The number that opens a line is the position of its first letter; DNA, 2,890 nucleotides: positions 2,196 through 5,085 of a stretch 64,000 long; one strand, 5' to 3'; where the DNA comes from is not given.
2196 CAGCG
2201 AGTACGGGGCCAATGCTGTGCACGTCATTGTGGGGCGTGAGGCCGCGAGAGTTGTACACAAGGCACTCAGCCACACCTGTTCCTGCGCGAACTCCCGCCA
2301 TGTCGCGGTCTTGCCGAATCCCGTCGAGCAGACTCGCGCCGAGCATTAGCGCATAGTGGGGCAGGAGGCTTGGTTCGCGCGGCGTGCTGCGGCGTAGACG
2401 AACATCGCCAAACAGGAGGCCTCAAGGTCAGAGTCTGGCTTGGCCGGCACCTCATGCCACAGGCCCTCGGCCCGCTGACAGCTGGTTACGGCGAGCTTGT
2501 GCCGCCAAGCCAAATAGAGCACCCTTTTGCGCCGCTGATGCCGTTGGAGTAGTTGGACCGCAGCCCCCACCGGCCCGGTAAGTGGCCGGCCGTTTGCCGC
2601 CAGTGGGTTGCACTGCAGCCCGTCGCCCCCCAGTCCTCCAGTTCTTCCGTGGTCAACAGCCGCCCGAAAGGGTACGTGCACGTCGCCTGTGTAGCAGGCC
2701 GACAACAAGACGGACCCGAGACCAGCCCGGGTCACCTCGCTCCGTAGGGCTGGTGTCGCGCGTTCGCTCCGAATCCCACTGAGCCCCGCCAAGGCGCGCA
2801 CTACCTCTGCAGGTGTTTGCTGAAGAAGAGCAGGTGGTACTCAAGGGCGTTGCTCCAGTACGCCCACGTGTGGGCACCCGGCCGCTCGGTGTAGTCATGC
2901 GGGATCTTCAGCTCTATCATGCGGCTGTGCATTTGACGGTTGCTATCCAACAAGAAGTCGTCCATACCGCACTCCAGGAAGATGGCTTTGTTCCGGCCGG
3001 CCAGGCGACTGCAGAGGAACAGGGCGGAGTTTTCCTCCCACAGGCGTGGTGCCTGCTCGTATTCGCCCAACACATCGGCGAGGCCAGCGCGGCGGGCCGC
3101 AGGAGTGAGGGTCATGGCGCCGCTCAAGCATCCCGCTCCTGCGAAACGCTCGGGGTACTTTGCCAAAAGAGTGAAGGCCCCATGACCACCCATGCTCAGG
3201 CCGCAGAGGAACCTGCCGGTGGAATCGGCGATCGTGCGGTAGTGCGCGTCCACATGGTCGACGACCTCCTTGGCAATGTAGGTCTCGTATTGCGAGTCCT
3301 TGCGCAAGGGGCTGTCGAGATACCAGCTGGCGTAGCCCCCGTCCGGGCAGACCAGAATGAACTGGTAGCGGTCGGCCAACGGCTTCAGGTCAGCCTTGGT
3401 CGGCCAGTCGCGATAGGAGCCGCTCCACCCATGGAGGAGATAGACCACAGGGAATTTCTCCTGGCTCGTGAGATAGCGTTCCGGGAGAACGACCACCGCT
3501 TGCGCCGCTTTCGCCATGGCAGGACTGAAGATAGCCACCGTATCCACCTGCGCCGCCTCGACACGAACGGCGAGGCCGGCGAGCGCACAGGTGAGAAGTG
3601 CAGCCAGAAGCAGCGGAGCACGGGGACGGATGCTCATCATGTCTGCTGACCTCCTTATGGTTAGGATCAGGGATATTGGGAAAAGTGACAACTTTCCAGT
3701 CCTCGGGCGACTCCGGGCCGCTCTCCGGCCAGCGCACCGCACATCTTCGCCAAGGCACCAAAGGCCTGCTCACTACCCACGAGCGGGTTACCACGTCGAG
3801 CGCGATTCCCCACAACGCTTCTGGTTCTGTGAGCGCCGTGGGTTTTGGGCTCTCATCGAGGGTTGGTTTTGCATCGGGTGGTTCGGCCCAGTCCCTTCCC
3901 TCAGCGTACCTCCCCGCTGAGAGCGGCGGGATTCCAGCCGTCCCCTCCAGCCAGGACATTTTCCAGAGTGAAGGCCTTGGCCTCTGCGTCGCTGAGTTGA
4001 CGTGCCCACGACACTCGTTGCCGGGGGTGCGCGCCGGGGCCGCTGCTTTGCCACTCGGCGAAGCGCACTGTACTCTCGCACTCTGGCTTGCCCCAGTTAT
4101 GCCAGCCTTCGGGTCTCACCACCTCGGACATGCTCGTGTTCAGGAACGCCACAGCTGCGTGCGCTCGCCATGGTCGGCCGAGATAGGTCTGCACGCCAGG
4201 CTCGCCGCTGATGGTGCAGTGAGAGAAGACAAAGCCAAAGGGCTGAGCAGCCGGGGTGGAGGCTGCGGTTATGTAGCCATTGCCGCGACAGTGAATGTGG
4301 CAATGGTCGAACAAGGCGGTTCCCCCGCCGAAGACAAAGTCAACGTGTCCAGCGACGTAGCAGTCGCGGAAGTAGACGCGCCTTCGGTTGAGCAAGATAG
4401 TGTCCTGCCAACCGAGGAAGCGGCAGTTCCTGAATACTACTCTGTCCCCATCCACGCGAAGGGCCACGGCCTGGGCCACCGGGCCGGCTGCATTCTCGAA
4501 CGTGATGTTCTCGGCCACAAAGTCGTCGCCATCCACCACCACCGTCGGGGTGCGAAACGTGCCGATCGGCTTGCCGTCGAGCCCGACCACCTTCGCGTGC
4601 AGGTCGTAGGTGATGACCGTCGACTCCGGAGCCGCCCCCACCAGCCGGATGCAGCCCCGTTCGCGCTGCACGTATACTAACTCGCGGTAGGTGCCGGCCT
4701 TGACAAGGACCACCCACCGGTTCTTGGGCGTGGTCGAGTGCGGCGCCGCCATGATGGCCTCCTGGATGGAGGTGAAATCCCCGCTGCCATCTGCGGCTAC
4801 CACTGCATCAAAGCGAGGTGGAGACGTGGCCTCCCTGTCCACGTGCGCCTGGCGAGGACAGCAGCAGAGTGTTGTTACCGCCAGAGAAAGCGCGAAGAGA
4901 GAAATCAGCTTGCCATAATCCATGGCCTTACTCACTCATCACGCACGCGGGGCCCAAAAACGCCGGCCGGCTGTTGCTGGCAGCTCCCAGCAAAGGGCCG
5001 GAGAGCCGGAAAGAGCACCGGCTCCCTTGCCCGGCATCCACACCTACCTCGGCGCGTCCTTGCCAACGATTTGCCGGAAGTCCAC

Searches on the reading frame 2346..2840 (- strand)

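Call 59: search_protein_families(library=pfam, proteins=[window:2346-2801:-], max_evalue=0.01)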
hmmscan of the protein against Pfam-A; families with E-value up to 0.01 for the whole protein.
window:2346-2801:- (151 aa): 1 family
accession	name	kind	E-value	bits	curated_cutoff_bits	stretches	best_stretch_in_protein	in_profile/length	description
PF07470.19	Glyco_hydro_88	-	5.4e-07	29.4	26.6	1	87-140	220-275/352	Glycosyl Hydrolase Family 88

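Call 60: search_protein_families(library=pfam, proteins=[window:2349-2840:-], max_evalue=0.01)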
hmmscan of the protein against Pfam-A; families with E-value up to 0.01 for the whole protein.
window:2349-2840:- (164 aa): 1 family
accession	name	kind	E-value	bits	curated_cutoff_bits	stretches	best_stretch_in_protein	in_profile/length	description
PF07470.19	Glyco_hydro_88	-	6.3e-07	29.1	26.6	1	100-153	220-275/352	Glycosyl Hydrolase Family 88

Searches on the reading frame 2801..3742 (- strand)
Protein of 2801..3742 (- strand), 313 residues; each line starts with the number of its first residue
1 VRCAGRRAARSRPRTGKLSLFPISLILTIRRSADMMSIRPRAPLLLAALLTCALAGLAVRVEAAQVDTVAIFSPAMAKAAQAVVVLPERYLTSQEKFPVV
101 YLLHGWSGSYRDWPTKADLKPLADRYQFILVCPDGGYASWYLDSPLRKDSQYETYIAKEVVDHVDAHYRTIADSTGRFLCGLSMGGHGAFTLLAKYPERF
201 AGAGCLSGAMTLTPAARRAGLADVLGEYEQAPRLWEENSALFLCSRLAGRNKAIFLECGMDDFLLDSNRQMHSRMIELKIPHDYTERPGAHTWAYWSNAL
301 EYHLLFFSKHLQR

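Call 60: search_protein_families(library=pfam, proteins=[window:2801-3742:-], max_evalue=0.01)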
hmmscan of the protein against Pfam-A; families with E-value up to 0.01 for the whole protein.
window:2801-3742:- (313 aa): 5 families
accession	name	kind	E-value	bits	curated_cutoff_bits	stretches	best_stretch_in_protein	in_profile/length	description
PF00756.26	Esterase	-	2.6e-32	113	22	1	73-304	1-248/251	Putative esterase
PF00561.26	Abhydrolase_1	-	4.4e-06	27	25.8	1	98-230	1-126/245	alpha/beta hydrolase fold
PF12697.13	Abhydrolase_6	-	5.7e-06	27.6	26.3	1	100-236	1-121/217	Alpha/beta hydrolase family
PF12146.15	Hydrolase_4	-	1.1e-05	25.3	27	1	160-214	58-115/239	Serine aminopeptidase, S33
PF10503.15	Esterase_PHB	-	0.0005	19.8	23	1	93-210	12-132/219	Esterase PHB depolymerase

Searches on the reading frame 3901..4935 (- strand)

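Call 60: search_protein_families(library=pfam, proteins=[window:3901-4935:-], max_evalue=0.01)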
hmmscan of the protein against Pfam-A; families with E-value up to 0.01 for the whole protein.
window:3901-4935:- (344 aa): 2 families
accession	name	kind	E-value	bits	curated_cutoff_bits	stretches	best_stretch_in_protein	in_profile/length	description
PF01095.25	Pectinesterase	-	1.3e-73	247.8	27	1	43-330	1-297/298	Pectinesterase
PF13229.12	Beta_helix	-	0.0094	16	25.9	0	137-224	8-98/158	Right handed beta helix region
